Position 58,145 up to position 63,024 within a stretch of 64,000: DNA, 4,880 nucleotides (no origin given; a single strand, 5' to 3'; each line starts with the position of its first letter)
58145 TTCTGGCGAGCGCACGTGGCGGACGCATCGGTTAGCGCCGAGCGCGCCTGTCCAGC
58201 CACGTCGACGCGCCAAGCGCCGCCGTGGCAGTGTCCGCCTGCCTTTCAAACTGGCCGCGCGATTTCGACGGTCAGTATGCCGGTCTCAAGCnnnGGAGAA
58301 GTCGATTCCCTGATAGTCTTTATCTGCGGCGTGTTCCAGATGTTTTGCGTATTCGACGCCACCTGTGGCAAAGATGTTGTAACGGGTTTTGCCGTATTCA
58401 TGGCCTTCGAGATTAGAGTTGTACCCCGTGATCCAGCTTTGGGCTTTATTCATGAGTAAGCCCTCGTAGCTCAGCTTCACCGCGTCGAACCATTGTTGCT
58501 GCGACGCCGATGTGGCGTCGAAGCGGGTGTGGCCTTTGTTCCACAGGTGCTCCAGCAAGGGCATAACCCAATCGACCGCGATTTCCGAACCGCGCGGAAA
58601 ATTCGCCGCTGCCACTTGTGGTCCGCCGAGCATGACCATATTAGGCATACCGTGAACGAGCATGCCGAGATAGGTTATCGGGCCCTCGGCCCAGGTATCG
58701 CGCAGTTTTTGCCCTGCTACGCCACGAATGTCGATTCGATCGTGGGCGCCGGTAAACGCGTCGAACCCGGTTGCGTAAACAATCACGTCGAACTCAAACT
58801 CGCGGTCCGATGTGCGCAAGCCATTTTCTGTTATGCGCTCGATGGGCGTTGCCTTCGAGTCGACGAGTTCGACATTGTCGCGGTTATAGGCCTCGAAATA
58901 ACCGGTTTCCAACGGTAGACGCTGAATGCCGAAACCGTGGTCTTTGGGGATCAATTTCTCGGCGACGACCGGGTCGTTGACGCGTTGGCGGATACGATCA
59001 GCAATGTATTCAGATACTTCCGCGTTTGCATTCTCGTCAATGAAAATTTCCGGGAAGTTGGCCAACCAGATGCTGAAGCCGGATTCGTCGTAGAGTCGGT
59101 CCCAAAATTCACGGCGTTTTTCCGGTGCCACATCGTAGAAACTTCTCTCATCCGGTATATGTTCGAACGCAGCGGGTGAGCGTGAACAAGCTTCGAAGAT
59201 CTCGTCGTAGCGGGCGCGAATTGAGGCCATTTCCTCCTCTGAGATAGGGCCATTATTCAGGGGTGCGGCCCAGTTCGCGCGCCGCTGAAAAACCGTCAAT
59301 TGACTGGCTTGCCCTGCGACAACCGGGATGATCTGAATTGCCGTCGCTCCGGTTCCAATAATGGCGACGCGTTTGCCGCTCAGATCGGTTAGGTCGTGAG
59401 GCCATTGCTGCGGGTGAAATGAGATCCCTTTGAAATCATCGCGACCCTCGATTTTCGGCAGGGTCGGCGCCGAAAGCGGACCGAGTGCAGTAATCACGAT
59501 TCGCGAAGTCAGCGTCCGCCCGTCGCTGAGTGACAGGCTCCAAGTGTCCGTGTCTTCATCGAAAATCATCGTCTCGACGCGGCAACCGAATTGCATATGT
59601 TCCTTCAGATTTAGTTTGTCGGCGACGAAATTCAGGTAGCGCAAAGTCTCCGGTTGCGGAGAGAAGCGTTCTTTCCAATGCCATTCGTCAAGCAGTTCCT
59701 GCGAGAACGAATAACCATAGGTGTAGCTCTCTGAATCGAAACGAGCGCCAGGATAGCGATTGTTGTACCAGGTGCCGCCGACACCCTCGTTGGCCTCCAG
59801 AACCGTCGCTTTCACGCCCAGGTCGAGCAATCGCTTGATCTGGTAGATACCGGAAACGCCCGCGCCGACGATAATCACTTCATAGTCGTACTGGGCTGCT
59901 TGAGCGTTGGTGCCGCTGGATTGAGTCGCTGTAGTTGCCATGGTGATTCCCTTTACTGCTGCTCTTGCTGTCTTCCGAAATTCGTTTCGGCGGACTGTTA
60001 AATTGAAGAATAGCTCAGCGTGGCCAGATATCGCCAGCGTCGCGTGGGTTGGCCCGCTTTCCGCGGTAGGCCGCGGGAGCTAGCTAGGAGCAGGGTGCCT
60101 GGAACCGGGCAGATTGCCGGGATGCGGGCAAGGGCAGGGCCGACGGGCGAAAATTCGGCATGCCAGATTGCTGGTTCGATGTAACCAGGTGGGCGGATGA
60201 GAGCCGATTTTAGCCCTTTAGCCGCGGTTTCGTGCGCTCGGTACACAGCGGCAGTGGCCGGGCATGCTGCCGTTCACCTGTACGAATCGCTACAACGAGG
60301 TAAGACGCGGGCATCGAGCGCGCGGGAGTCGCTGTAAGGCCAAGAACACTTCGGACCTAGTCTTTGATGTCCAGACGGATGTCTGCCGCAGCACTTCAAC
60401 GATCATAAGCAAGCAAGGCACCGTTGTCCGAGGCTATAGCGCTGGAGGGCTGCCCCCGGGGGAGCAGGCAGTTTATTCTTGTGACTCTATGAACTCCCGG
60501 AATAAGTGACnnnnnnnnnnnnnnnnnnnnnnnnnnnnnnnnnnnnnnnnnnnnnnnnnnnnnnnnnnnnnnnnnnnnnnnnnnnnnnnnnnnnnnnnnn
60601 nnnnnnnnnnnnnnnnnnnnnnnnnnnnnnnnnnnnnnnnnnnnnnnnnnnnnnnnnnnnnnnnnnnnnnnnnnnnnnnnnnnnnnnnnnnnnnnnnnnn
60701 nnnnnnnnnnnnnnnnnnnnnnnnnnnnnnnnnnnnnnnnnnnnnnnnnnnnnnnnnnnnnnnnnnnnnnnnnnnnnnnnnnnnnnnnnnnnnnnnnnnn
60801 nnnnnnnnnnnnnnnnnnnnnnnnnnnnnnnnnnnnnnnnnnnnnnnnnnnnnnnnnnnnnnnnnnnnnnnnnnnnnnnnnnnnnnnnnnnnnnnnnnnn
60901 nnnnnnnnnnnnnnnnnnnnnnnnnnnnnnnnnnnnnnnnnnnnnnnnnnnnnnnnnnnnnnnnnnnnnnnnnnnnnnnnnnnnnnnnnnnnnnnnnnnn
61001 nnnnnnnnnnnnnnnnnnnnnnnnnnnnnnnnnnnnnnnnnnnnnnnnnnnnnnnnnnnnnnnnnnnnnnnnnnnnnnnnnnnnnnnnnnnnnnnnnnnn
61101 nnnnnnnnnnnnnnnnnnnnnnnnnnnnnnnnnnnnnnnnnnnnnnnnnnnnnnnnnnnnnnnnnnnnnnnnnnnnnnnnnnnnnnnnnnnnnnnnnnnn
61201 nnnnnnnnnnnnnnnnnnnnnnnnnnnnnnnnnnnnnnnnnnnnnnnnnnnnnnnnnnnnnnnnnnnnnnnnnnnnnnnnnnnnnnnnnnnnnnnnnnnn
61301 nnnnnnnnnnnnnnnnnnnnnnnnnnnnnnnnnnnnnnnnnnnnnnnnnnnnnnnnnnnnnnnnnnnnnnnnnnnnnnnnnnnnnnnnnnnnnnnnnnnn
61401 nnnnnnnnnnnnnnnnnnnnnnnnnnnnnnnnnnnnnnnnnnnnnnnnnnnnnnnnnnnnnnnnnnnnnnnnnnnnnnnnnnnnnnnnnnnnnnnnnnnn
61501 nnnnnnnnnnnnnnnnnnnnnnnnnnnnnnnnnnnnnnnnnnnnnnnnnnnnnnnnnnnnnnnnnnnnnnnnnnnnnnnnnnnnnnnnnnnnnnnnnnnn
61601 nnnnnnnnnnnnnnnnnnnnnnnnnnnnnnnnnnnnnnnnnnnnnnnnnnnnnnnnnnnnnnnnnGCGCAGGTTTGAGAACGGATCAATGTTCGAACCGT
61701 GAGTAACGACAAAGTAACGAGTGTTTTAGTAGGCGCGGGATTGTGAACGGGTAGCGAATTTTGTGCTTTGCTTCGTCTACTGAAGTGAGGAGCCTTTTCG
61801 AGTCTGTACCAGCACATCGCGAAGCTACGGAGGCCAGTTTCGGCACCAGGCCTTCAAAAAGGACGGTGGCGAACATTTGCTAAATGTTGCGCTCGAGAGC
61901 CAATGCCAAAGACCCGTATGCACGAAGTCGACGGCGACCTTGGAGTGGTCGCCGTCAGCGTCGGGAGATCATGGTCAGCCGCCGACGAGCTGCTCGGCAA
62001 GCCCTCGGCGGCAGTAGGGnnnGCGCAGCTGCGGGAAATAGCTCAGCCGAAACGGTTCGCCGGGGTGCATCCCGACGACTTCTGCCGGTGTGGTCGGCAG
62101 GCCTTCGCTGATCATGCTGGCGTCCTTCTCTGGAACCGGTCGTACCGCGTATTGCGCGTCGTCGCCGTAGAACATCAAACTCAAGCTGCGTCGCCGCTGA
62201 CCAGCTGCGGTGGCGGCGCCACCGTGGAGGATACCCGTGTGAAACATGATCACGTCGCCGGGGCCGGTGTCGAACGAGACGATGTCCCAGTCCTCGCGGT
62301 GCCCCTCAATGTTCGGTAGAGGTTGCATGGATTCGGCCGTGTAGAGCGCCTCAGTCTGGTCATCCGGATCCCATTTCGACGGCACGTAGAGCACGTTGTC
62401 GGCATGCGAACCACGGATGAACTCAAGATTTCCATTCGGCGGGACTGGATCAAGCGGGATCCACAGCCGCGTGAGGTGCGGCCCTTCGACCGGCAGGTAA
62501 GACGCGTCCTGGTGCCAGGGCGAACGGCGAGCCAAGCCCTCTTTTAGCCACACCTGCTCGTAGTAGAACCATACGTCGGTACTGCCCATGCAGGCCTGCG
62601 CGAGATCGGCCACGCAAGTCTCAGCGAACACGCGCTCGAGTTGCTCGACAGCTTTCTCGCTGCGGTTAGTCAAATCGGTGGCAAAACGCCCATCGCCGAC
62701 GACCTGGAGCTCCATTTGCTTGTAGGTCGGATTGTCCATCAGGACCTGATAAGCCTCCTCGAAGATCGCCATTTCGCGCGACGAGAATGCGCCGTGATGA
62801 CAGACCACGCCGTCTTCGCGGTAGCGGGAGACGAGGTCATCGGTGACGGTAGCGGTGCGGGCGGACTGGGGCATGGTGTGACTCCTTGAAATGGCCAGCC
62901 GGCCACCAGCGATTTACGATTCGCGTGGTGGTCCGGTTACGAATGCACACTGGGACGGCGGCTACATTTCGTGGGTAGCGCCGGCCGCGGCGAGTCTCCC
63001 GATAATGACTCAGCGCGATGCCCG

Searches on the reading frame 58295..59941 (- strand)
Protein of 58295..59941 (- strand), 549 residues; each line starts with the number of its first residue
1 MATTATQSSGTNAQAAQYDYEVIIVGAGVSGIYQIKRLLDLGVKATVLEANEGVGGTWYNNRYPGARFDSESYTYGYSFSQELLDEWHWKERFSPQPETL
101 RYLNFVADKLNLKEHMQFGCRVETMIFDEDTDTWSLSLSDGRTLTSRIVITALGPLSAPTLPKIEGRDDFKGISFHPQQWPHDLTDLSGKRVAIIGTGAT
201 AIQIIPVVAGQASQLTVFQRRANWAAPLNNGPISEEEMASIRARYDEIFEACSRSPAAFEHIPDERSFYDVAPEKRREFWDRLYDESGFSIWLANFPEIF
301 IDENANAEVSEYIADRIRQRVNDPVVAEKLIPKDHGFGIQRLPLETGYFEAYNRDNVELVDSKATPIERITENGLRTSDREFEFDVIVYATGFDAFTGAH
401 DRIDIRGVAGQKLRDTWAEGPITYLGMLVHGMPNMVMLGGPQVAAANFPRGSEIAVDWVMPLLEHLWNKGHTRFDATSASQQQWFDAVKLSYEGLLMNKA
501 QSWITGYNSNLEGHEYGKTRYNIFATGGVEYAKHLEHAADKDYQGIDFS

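Call 56: search_protein_families(library=pfam, proteins=[window:58295-59941:-], max_evalue=0.0001)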
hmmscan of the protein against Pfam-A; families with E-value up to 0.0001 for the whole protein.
window:58295-59941:- (549 aa): 6 families
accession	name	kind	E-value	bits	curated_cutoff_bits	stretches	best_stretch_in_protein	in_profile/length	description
PF00743.25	FMO-like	-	7.9e-13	48.1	22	1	21-225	3-219/532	Flavin-binding monooxygenase-like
PF13738.12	Pyr_redox_3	-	3.6e-12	46.6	30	1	23-227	1-202/305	Pyridine nucleotide-disulphide oxidoreductase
PF07992.20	Pyr_redox_2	-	2.7e-10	40.6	26.1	1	20-225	1-178/291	Pyridine nucleotide-disulphide oxidoreductase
PF13434.12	Lys_Orn_oxgnase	-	8.1e-10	38.8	21.3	1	77-237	74-237/339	L-lysine 6-monooxygenase/L-ornithine 5-monooxygenase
PF13450.12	NAD_binding_8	-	3.5e-08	34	21.9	1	24-74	1-51/68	NAD(P)-binding Rossmann-like domain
PF13454.12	NAD_binding_9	-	9.5e-05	22.9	21.8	0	23-154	1-153/155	FAD-NAD(P)-binding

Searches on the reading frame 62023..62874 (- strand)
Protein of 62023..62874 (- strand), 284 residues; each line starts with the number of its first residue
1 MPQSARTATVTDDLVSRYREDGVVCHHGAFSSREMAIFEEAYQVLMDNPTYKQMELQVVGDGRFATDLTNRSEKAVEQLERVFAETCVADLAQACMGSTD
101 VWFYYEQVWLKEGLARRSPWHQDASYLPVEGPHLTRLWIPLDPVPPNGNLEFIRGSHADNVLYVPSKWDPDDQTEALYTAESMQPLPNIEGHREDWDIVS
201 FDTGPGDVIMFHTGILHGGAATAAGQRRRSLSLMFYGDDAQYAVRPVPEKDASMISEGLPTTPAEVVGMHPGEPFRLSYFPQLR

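Call 56: search_protein_families(library=pfam, proteins=[window:62023-62874:-], max_evalue=0.0001)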
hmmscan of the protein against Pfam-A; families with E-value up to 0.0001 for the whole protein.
window:62023-62874:- (284 aa): 1 family
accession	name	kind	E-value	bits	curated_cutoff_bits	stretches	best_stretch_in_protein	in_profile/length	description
PF05721.19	PhyH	-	4.6e-21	76.5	22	1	18-229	1-212/213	Phytanoyl-CoA dioxygenase (PhyH)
